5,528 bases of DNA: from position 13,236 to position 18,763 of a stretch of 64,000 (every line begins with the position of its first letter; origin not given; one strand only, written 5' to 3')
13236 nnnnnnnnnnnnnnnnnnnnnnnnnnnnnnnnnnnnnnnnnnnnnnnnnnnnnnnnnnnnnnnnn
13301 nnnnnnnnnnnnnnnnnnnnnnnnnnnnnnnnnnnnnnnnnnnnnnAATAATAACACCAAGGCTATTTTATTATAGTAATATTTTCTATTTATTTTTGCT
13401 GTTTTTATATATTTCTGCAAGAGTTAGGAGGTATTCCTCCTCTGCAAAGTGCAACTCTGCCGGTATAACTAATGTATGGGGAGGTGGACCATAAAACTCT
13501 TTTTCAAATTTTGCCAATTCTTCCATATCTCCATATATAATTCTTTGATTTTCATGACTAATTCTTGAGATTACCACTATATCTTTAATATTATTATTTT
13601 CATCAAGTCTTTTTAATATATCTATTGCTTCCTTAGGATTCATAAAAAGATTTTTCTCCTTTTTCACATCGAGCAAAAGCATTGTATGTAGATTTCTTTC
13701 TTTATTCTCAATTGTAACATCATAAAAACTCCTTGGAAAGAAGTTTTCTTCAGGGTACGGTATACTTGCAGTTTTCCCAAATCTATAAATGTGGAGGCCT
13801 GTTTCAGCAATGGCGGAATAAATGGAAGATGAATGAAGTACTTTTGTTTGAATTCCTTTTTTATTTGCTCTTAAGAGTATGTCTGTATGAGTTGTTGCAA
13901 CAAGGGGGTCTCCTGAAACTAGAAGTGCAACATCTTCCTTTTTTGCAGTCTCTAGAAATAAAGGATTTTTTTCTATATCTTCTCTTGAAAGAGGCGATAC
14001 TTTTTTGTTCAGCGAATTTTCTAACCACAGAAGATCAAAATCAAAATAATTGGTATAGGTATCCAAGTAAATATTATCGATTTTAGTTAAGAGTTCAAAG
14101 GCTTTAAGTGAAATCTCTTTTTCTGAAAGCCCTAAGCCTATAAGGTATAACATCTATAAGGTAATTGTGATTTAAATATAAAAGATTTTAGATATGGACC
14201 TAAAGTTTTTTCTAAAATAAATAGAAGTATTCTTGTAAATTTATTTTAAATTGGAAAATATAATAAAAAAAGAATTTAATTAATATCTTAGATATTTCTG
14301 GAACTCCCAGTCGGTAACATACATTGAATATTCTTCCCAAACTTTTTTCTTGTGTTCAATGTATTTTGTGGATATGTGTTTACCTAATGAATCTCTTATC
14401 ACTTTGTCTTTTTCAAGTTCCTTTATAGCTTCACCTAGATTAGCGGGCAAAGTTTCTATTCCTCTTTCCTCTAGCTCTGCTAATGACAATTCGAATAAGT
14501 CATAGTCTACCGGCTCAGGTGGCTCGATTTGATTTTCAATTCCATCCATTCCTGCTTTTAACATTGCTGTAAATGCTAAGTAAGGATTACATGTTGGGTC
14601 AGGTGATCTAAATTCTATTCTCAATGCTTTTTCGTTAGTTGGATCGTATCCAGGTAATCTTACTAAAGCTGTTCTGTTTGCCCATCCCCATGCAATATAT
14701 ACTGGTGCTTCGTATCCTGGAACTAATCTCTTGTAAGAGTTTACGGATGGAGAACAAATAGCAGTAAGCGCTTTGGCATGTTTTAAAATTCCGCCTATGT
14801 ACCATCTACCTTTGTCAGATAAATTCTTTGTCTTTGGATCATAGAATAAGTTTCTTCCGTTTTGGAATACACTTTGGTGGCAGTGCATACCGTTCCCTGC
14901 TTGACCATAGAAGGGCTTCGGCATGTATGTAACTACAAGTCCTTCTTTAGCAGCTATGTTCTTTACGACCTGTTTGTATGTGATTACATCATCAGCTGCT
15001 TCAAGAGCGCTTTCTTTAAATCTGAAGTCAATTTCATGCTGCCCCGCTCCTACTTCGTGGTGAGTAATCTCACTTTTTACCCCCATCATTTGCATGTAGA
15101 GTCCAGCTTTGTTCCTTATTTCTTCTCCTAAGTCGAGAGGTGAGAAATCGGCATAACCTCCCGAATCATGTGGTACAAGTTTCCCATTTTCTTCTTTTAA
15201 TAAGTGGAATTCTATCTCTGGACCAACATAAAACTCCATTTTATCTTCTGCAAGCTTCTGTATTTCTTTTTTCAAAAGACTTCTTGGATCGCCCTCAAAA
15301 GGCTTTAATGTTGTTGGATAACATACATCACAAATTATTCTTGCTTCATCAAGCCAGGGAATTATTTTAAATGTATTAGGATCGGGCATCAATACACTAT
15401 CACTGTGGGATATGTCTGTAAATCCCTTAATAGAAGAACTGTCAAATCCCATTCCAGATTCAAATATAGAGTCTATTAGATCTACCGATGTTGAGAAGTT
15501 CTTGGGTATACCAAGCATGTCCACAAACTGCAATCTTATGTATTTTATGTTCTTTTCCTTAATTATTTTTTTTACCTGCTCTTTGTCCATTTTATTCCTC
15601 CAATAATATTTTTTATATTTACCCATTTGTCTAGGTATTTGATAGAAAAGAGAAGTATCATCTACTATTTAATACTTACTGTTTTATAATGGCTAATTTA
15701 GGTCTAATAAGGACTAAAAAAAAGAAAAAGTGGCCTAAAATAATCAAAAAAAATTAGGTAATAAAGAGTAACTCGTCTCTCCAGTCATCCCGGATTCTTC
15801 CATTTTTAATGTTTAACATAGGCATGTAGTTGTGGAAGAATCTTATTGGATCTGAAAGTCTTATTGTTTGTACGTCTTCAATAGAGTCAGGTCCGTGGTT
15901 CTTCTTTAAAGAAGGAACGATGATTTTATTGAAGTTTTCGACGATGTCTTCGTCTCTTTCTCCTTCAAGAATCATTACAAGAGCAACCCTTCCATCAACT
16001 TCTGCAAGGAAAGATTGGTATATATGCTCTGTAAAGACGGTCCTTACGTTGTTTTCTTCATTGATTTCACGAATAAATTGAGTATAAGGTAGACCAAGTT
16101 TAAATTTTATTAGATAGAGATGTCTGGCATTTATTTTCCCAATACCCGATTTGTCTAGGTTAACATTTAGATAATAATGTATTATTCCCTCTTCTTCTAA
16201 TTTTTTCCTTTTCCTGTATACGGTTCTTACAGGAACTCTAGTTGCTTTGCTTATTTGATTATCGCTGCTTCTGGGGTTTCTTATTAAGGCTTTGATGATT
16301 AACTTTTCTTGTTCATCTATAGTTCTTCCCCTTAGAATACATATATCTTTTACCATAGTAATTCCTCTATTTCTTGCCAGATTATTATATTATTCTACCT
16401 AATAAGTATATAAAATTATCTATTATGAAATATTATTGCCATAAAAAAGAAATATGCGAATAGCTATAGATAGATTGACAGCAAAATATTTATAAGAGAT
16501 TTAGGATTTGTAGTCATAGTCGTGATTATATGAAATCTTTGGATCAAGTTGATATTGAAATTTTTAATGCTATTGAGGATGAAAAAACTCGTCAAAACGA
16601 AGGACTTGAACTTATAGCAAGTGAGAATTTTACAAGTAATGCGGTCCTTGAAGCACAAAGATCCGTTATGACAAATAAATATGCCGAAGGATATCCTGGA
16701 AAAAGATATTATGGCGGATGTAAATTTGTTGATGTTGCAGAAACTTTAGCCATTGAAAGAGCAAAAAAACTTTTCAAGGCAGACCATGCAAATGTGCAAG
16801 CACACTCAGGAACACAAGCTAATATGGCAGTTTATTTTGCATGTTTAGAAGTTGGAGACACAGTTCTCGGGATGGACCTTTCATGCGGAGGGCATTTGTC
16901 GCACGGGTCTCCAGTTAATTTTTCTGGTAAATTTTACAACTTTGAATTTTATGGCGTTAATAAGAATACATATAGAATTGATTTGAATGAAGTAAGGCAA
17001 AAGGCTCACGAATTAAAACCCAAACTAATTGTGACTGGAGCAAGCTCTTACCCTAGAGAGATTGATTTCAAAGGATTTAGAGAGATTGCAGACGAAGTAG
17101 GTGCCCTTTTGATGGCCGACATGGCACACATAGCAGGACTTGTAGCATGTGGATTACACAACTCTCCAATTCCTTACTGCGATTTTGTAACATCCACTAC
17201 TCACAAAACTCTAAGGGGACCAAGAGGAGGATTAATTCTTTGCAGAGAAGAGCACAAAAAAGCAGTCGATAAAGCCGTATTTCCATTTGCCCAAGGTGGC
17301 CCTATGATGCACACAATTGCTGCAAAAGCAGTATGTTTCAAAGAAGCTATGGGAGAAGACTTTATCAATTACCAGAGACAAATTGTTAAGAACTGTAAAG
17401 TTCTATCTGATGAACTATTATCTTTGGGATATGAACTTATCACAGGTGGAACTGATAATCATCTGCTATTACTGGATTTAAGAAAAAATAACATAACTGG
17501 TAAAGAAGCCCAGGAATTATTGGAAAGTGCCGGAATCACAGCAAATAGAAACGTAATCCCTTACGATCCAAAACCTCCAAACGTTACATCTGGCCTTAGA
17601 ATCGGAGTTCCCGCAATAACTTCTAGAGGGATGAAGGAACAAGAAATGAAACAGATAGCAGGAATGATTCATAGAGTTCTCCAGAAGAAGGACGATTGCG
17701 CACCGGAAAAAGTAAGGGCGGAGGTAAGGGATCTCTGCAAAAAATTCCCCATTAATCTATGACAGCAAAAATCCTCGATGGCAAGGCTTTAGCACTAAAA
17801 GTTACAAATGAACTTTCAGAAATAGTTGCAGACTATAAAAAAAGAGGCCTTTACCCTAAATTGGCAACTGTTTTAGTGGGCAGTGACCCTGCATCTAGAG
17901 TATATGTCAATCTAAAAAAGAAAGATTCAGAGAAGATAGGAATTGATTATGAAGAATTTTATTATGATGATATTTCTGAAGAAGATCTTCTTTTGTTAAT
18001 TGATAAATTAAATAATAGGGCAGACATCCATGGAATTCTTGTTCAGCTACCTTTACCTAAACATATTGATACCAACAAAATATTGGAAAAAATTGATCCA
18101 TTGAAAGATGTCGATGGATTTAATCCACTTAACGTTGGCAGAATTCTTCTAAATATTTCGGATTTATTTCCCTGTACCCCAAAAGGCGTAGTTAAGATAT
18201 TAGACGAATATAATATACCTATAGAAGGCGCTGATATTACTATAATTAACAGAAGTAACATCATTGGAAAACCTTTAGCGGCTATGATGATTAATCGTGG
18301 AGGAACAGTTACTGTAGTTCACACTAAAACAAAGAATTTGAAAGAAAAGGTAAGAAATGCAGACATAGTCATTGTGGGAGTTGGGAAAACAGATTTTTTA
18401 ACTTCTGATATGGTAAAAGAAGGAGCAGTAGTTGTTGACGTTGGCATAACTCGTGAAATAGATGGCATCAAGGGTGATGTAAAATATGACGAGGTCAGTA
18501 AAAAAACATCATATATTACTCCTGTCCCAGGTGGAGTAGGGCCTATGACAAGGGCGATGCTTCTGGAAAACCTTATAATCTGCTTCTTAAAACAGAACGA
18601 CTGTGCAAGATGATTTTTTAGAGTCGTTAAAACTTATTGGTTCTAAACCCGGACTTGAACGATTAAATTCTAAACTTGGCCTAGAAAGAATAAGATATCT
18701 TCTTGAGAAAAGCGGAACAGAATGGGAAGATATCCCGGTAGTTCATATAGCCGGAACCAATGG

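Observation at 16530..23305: Complete tetrahydrofolate one-carbon island with an embedded MFS (putative folate) transporter in an apparent methanogen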

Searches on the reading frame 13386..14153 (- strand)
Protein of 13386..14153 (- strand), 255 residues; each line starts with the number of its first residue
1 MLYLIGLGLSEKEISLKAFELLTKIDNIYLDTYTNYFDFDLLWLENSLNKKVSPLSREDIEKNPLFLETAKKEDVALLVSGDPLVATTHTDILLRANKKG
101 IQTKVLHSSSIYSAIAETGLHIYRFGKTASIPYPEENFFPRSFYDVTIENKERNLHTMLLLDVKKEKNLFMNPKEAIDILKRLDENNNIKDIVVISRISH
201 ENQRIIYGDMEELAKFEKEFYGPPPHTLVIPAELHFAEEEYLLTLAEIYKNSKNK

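Call 43: search_protein_families(library=pfam, proteins=[window:13386-14153:-], max_evalue=0.000001)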
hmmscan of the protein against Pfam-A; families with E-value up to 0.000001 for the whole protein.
window:13386-14153:- (255 aa): 1 family
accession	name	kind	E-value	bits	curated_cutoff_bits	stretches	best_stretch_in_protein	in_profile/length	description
PF00590.25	TP_methylase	-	1.3e-19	71.4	27.8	1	1-214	1-212/212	Tetrapyrrole (Corrin/Porphyrin) Methylases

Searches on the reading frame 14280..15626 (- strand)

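Call 3: search_protein_families(library=pfam, proteins=[window:14280-15626:-])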
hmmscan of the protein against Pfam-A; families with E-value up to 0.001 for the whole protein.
window:14280-15626:- (448 aa): 2 families
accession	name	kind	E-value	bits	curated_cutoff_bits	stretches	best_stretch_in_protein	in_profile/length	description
PF00120.29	Gln-synt_C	-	2.1e-126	422.1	24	1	112-445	2-344/344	Glutamine synthetase, catalytic domain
PF03951.24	Gln-synt_N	-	4.9e-25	87.4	33.4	1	26-103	1-81/82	Glutamine synthetase, beta-Grasp domain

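Call 4: search_protein_families(library=ncbifam, proteins=[window:14280-15626:-])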
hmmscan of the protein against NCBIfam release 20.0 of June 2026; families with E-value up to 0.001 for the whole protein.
window:14280-15626:- (448 aa): 5 families
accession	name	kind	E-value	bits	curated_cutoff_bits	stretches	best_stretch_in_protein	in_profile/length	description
TIGR00653.1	GlnA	equivalog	6.6e-172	572.3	429.15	2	146-446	162-461/462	type I glutamate--ammonia ligase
TIGR03105.1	gln_synth_III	equivalog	9.7e-102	340.7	469.6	1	19-446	2-434/435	type III glutamate--ammonia ligase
NF045547.1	GGputSyn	equivalog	1e-101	340.8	650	1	15-441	2-438/438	gamma-glutamylputrescine synthetase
NF007006.0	PRK09469.1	equivalog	2.1e-100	336.5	845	2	150-445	172-466/469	glutamate--ammonia ligase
NF041605.1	gln_syn_GlnII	equivalog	1.4e-08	34.3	500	1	59-354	35-323/333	glutamine synthetase GlnII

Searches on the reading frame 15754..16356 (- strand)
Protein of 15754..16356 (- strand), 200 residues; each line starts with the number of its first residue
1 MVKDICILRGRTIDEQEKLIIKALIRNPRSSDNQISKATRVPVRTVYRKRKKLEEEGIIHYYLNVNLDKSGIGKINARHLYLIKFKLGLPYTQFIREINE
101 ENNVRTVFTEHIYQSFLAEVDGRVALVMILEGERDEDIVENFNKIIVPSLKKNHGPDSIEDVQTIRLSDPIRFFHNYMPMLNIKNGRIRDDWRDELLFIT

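Call 3: search_protein_families(library=pfam, proteins=[window:15754-16356:-])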
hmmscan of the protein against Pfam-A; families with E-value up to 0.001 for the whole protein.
window:15754-16356:- (200 aa): 2 families
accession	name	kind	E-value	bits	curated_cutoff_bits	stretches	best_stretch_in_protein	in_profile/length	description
PF13412.12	HTH_24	-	2.8e-08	33.6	21.9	1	14-59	2-47/48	Winged helix-turn-helix DNA-binding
PF13384.12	HTH_23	-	0.00092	19.4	24.6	0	14-58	3-46/50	Homeodomain-like domain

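Call 4: search_protein_families(library=ncbifam, proteins=[window:15754-16356:-])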
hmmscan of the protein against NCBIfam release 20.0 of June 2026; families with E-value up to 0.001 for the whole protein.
window:15754-16356:- (200 aa): 2 families
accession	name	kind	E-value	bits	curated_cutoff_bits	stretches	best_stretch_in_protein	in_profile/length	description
NF040820.1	trans_reg_LrpA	equivalog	1.8e-05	24.6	250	1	13-73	2-63/141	HTH-type transcriptional regulator LrpA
NF041396.1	TranRegLrp_Halo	equivalog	0.00073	19.4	190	0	16-71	6-62/149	HTH-type transcriptional regulator Lrp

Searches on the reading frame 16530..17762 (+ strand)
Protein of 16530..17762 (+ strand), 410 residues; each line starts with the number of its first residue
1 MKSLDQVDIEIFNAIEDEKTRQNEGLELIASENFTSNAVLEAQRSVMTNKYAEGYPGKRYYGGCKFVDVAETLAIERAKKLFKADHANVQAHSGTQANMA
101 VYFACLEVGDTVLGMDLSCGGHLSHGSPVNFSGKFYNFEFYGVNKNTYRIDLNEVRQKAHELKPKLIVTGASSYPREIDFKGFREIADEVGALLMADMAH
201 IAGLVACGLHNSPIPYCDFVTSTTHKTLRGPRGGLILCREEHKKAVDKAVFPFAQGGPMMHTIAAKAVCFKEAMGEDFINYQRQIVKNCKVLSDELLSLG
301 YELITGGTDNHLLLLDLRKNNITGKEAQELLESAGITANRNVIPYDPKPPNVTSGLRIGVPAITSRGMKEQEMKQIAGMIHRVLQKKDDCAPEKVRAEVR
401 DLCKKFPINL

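Call 3: search_protein_families(library=pfam, proteins=[window:16530-17762:+])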
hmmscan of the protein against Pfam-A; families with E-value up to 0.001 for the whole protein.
window:16530-17762:+ (410 aa): 2 families
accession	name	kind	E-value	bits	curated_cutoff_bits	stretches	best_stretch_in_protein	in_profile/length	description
PF00464.25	SHMT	-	2.6e-164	547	27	1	4-380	1-399/399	Serine hydroxymethyltransferase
PF00155.27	Aminotran_1_2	-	1.9e-09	37.6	19.7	1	62-369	39-355/361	Aminotransferase class I and II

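Call 4: search_protein_families(library=ncbifam, proteins=[window:16530-17762:+])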
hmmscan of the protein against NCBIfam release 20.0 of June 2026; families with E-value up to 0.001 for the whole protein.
window:16530-17762:+ (410 aa): 7 families
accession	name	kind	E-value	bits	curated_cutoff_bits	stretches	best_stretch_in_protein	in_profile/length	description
NF000586.1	PRK00011.1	subfamily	1.3e-190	633.4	335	1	10-408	3-403/404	serine hydroxymethyltransferase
NF010094.0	PRK13580.1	equivalog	3.1e-138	461.5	735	2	111-388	170-449/496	glycine hydroxymethyltransferase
TIGR04506.1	F_threo_transal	equivalog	8.1e-31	107.4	650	1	60-403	65-398/609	fluorothreonine transaldolase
NF005394.0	PRK06939.1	equivalog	7.2e-08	31.6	460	1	76-344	93-358/397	glycine C-acetyltransferase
TIGR01825.1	gly_Cac_T_rel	subfamily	1.8e-06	26.9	535.4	1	75-348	83-350/385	BioF/Kbl family PLP-dependent acyltransferase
TIGR01977.1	am_tr_V_EF2568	hypoth_equivalog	1.8e-05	23.9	377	1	145-257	120-225/376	cysteine desulfurase family protein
TIGR00858.1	bioF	equivalog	3.3e-05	22.8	426.45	1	76-363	72-351/365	8-amino-7-oxononanoate synthase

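Call 28: search_solved_structures(query=window:16530-17759:+, max_evalue=1e-20)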
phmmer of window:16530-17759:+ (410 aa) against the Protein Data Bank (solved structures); distinct sequences matched with E-value up to 1e-20: 87 (the best 60 are shown).
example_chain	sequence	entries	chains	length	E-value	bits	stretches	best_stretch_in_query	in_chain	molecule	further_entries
2vmv_A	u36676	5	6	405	4.4e-164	549.4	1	1-397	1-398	SERINE HYDROXYMETHYLTRANSFERASE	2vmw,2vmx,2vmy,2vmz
3pgy_A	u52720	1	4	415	5.8e-164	549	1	7-408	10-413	Serine hydroxymethyltransferase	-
1kkj_A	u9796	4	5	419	1.1e-163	548.1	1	1-398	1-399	Serine Hydroxymethyltransferase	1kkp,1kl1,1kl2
2vgs_A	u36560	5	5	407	2.9e-163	546.7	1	1-398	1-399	SERINE HYDROXYMETHYLTRANSFERASE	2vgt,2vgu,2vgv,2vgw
2vi8_A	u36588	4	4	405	3e-163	546.7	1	1-397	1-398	SERINE HYDROXYMETHYLTRANSFERASE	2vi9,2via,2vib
1yjs_A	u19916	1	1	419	3.9e-163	546.3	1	1-398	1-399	SERINE HYDROXYMETHYLTRANSFERASE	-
2w7d_A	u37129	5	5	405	4.1e-163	546.2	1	1-397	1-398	SERINE HYDROXYMETHYLTRANSFERASE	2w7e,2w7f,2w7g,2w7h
1yjy_A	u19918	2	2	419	7.5e-163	545.4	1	1-398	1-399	SERINE HYDROXYMETHYLTRANSFERASE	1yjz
2vmn_A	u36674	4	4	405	1.5e-162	544.4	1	1-397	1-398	SERINE HYDROXYMETHYLTRANSFERASE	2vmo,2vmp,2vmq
2w7i_A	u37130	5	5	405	2e-162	543.9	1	1-397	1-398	SERINE HYDROXYMETHYLTRANSFERASE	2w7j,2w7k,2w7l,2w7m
2vmr_A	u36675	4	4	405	2e-162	543.9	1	1-397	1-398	SERINE HYDROXYMETHYLTRANSFERASE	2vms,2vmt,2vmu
2dkj_A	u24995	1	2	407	2.8e-154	517.1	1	8-407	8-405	serine hydroxymethyltransferase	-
8ssy_A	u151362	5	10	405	3.3e-154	516.9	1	8-407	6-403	Serine hydroxymethyltransferase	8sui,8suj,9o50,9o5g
9boh_A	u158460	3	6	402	4e-154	516.6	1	9-407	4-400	Serine hydroxymethyltransferase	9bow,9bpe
10yn_A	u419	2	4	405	8.7e-154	515.5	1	8-407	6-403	Serine hydroxymethyltransferase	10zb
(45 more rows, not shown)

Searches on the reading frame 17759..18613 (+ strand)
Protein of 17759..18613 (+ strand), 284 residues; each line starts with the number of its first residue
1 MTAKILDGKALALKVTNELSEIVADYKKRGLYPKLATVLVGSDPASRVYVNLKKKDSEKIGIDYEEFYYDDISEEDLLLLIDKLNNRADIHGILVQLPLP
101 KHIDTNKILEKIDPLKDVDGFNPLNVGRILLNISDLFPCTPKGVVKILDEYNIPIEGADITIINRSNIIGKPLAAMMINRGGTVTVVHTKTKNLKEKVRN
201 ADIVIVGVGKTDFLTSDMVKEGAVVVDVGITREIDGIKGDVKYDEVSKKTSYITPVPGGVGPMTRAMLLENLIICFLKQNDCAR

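Call 3: search_protein_families(library=pfam, proteins=[window:17759-18613:+])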
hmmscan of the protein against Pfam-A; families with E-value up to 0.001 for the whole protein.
window:17759-18613:+ (284 aa): 3 families
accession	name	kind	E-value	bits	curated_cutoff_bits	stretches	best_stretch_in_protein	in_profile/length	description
PF02882.25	THF_DHG_CYH_C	-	6.3e-60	201.6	27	1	122-277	1-157/160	Tetrahydrofolate dehydrogenase/cyclohydrolase, NAD(P)-binding domain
PF00763.28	THF_DHG_CYH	-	8e-38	129.7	32.8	1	6-119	1-115/115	Tetrahydrofolate dehydrogenase/cyclohydrolase, catalytic domain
PF01488.26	Shikimate_DH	-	0.00087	19.8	24.3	0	159-236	38-119/138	Shikimate / quinate 5-dehydrogenase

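Call 4: search_protein_families(library=ncbifam, proteins=[window:17759-18613:+])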
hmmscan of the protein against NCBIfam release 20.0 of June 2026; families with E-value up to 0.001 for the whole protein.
window:17759-18613:+ (284 aa): 30 families (the best 25 are shown)
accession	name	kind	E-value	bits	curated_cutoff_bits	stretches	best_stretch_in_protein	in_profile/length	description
NF010787.0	PRK14191.1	equivalog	2.2e-105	351.9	423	1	4-280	2-281/285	bifunctional methylenetetrahydrofolate dehydrogenase/methenyltetrahydrofolate cyclohydrolase FolD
NF010773.0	PRK14176.1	equivalog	2.1e-102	342.4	437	1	3-276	8-283/287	bifunctional 5,10-methylene-tetrahydrofolate dehydrogenase/ 5,10-methylene-tetrahydrofolate cyclohydrolase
NF008058.0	PRK10792.1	equivalog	2.4e-100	335.2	355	1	1-276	1-279/285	bifunctional methylenetetrahydrofolate dehydrogenase/methenyltetrahydrofolate cyclohydrolase FolD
NF010786.0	PRK14189.1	subfamily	1.2e-98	329.7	421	1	1-274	1-276/285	bifunctional methylenetetrahydrofolate dehydrogenase/methenyltetrahydrofolate cyclohydrolase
NF010780.0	PRK14183.1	equivalog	1e-97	326.8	480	1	4-273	2-274/283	bifunctional 5,10-methylene-tetrahydrofolate dehydrogenase/ 5,10-methylene-tetrahydrofolate cyclohydrolase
NF010781.0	PRK14184.1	equivalog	3.5e-95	318.4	438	1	4-278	2-282/286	bifunctional 5,10-methylene-tetrahydrofolate dehydrogenase/ 5,10-methylene-tetrahydrofolate cyclohydrolase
NF010776.0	PRK14179.1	equivalog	4.7e-95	318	445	1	3-278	2-280/284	bifunctional methylenetetrahydrofolate dehydrogenase/methenyltetrahydrofolate cyclohydrolase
NF010783.0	PRK14186.1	equivalog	7.9e-93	310.8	333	1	2-281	1-287/297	bifunctional methylenetetrahydrofolate dehydrogenase/methenyltetrahydrofolate cyclohydrolase FolD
NF010789.1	PRK14193.1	equivalog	8.4e-92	307.3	401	1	2-273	1-275/281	bifunctional methylenetetrahydrofolate dehydrogenase/methenyltetrahydrofolate cyclohydrolase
NF010770.0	PRK14173.1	equivalog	3.8e-90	302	411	1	1-281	1-283/287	bifunctional 5,10-methylene-tetrahydrofolate dehydrogenase/ 5,10-methylene-tetrahydrofolate cyclohydrolase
NF010763.0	PRK14166.1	equivalog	5.9e-90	301.1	501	1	5-273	3-274/282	bifunctional 5,10-methylene-tetrahydrofolate dehydrogenase/ 5,10-methylene-tetrahydrofolate cyclohydrolase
NF010785.0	PRK14188.1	subfamily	9.1e-90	300.6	396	1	1-280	1-290/297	bifunctional methylenetetrahydrofolate dehydrogenase/methenyltetrahydrofolate cyclohydrolase FolD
NF010766.0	PRK14169.1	equivalog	1e-89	300.8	450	1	3-273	2-274/283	bifunctional methylenetetrahydrofolate dehydrogenase/methenyltetrahydrofolate cyclohydrolase FolD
NF010775.0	PRK14178.1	equivalog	6.1e-89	297.9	465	1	5-273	2-268/279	bifunctional methylenetetrahydrofolate dehydrogenase/methenyltetrahydrofolate cyclohydrolase FolD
NF010764.0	PRK14167.1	subfamily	1.1e-87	294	477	1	3-280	2-290/297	bifunctional 5,10-methylene-tetrahydrofolate dehydrogenase/ 5,10-methylene-tetrahydrofolate cyclohydrolase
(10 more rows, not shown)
